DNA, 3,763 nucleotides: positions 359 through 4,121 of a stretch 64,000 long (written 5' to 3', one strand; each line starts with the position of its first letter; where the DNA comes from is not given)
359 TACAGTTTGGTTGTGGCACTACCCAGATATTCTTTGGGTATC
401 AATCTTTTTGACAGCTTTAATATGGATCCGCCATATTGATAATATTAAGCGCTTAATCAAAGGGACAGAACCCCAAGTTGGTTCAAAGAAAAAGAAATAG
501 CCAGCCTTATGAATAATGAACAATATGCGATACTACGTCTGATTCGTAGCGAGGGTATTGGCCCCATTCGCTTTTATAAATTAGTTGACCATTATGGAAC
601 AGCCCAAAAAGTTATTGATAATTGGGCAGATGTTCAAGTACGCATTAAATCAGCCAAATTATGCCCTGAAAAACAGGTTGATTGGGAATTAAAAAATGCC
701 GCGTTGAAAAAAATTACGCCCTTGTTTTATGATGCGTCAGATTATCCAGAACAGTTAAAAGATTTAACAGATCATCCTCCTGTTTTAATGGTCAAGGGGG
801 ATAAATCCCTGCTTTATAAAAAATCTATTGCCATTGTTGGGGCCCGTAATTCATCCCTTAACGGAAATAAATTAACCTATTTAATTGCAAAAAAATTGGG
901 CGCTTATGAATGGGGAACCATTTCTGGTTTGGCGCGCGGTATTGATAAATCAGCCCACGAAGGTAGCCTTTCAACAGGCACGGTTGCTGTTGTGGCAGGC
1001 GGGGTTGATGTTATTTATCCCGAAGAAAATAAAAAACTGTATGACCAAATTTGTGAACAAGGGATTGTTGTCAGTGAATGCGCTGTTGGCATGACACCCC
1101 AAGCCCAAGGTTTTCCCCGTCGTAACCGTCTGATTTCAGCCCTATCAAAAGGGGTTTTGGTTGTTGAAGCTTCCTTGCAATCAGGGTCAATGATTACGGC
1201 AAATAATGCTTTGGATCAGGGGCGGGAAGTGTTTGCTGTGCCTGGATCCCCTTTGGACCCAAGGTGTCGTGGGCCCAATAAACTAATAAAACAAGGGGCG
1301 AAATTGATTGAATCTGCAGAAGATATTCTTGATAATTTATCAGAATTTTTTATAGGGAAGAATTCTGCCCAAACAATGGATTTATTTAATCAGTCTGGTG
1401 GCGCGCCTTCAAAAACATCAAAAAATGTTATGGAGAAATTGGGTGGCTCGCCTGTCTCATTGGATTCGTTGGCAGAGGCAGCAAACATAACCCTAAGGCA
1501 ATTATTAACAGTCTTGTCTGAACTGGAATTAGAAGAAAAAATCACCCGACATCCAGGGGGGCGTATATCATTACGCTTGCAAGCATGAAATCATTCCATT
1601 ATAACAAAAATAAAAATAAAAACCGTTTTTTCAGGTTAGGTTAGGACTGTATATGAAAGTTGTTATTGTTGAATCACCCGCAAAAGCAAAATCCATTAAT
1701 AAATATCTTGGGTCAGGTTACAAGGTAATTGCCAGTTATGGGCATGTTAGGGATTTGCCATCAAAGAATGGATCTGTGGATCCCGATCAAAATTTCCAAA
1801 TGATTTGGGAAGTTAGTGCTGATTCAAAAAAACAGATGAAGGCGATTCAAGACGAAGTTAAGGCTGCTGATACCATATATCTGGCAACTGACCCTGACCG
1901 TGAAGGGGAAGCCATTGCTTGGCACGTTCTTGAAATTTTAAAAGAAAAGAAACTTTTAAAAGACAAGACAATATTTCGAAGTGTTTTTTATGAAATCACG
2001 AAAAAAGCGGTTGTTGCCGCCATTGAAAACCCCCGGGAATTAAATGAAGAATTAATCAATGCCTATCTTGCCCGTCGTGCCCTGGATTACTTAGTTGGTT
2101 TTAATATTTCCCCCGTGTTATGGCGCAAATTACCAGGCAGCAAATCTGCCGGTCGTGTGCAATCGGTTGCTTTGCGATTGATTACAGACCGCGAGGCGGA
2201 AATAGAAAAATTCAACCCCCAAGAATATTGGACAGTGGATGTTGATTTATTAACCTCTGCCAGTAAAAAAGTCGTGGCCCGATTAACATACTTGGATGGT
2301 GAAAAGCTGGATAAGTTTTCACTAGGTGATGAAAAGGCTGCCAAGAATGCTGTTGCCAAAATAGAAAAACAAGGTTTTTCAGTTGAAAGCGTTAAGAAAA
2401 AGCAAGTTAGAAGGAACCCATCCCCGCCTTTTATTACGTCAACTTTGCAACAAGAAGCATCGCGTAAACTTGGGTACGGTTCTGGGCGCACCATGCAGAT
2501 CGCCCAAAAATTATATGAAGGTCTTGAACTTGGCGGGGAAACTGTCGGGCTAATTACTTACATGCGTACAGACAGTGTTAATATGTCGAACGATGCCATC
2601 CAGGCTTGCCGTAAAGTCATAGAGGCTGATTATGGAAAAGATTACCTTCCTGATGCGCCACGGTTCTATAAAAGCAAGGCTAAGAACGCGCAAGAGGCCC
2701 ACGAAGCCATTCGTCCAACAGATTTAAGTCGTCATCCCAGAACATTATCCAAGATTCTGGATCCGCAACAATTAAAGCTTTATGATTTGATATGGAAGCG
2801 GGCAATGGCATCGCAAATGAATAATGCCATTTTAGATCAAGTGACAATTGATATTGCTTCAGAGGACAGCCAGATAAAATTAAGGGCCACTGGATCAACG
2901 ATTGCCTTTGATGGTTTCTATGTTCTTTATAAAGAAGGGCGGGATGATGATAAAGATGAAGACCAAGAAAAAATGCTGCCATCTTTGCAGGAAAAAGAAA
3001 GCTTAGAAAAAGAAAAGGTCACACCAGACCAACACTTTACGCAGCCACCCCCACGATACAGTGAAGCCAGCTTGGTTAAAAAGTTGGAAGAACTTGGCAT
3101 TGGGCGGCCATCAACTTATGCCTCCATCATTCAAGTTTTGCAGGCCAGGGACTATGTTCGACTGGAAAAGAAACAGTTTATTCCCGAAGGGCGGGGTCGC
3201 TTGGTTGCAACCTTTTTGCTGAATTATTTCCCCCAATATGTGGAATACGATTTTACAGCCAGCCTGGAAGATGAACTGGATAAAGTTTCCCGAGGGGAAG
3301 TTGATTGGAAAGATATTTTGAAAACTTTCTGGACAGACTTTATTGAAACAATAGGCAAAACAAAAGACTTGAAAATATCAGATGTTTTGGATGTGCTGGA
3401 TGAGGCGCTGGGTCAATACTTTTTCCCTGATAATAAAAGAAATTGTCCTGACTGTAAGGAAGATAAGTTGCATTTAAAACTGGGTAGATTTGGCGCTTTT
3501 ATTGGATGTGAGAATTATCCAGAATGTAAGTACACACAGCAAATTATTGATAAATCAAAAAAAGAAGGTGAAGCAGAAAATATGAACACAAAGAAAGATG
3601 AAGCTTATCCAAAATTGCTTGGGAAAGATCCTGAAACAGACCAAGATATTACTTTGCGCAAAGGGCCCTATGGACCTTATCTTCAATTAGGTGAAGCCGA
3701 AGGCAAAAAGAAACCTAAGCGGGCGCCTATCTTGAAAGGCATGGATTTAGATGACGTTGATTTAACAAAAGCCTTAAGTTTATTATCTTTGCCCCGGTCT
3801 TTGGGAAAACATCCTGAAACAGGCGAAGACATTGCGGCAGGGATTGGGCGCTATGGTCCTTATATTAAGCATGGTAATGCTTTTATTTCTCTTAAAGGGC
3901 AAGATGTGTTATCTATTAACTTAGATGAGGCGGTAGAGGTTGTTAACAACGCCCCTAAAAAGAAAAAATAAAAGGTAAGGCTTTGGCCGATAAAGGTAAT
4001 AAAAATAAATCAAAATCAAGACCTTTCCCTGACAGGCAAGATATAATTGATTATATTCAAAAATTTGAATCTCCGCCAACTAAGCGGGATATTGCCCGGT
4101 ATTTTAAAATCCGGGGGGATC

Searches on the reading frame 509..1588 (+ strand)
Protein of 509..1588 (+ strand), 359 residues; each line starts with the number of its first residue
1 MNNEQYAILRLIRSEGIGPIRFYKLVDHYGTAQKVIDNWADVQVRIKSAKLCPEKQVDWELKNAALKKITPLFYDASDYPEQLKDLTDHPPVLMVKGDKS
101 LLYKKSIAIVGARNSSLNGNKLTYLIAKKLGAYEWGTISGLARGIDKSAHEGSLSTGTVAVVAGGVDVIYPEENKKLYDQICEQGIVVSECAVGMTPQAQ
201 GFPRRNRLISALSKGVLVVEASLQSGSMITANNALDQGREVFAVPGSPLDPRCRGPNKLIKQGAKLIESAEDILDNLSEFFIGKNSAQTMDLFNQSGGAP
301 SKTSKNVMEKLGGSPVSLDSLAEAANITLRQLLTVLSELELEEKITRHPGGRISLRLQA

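Call 50: search_protein_families(library=pfam, proteins=[window:509-1588:+], max_evalue=0.00001)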
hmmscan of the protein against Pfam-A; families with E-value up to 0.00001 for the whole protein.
window:509-1588:+ (359 aa): 3 families
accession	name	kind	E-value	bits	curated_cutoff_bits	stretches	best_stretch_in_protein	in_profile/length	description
PF02481.21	DNA_processg_A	-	4.7e-69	232.2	29.6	1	67-268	5-211/212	DNA recombination-mediator protein A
PF17782.7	DprA_WH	-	9e-13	48.5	22.9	1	299-351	9-61/61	DprA winged helix domain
PF21102.3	DprA_N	-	5.2e-12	45.7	22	1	3-62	2-63/64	DprA-like N-terminal HHH domain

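Call 53: find_encoding_contigs(protein=window:509-1588:+, flank=10000, max_places=2)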
Protein window:509-1588:+ (359 aa): 4 contigs read that carry it; 2 places shown.
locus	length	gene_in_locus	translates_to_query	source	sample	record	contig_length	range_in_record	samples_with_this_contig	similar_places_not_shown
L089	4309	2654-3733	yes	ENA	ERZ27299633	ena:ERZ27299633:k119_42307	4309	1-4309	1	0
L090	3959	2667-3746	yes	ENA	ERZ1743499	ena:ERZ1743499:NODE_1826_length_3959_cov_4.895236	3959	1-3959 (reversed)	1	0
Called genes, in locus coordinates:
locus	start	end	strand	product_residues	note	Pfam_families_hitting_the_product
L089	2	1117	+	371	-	?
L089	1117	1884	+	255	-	PF08032:SpoU_sub_bind, PF00588:SpoU_methylase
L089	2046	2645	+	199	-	PF02660:G3P_acyltransf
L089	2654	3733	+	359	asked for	PF21102:DprA_N, PF02481:DNA_processg_A, PF17782:WHD_DprA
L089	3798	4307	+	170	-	?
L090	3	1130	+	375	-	?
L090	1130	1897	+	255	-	PF08032:SpoU_sub_bind, PF00588:SpoU_methylase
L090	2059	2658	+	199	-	PF02660:G3P_acyltransf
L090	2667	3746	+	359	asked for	PF21102:DprA_N, PF02481:DNA_processg_A, PF17782:WHD_DprA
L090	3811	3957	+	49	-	?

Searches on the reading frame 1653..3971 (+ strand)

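Call 50: search_protein_families(library=pfam, proteins=[window:1653-3971:+], max_evalue=0.00001)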
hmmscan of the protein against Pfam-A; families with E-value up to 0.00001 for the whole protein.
window:1653-3971:+ (772 aa): 4 families
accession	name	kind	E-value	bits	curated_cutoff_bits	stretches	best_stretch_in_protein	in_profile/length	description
PF01131.25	Topoisom_bac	-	3.1e-128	428.7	35.1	1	130-556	2-410/411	DNA topoisomerase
PF13368.11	Toprim_C_rpt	-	4.7e-29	100.5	22.3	2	720-770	1-52/57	Topoisomerase C-terminal repeat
PF01751.28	Toprim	-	4.3e-23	81.7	23.1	1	3-114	2-95/96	Toprim domain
PF01396.24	Zn_ribbon_Top1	-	8.1e-15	54.8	32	1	596-631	2-36/39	Topoisomerase DNA binding C4 zinc finger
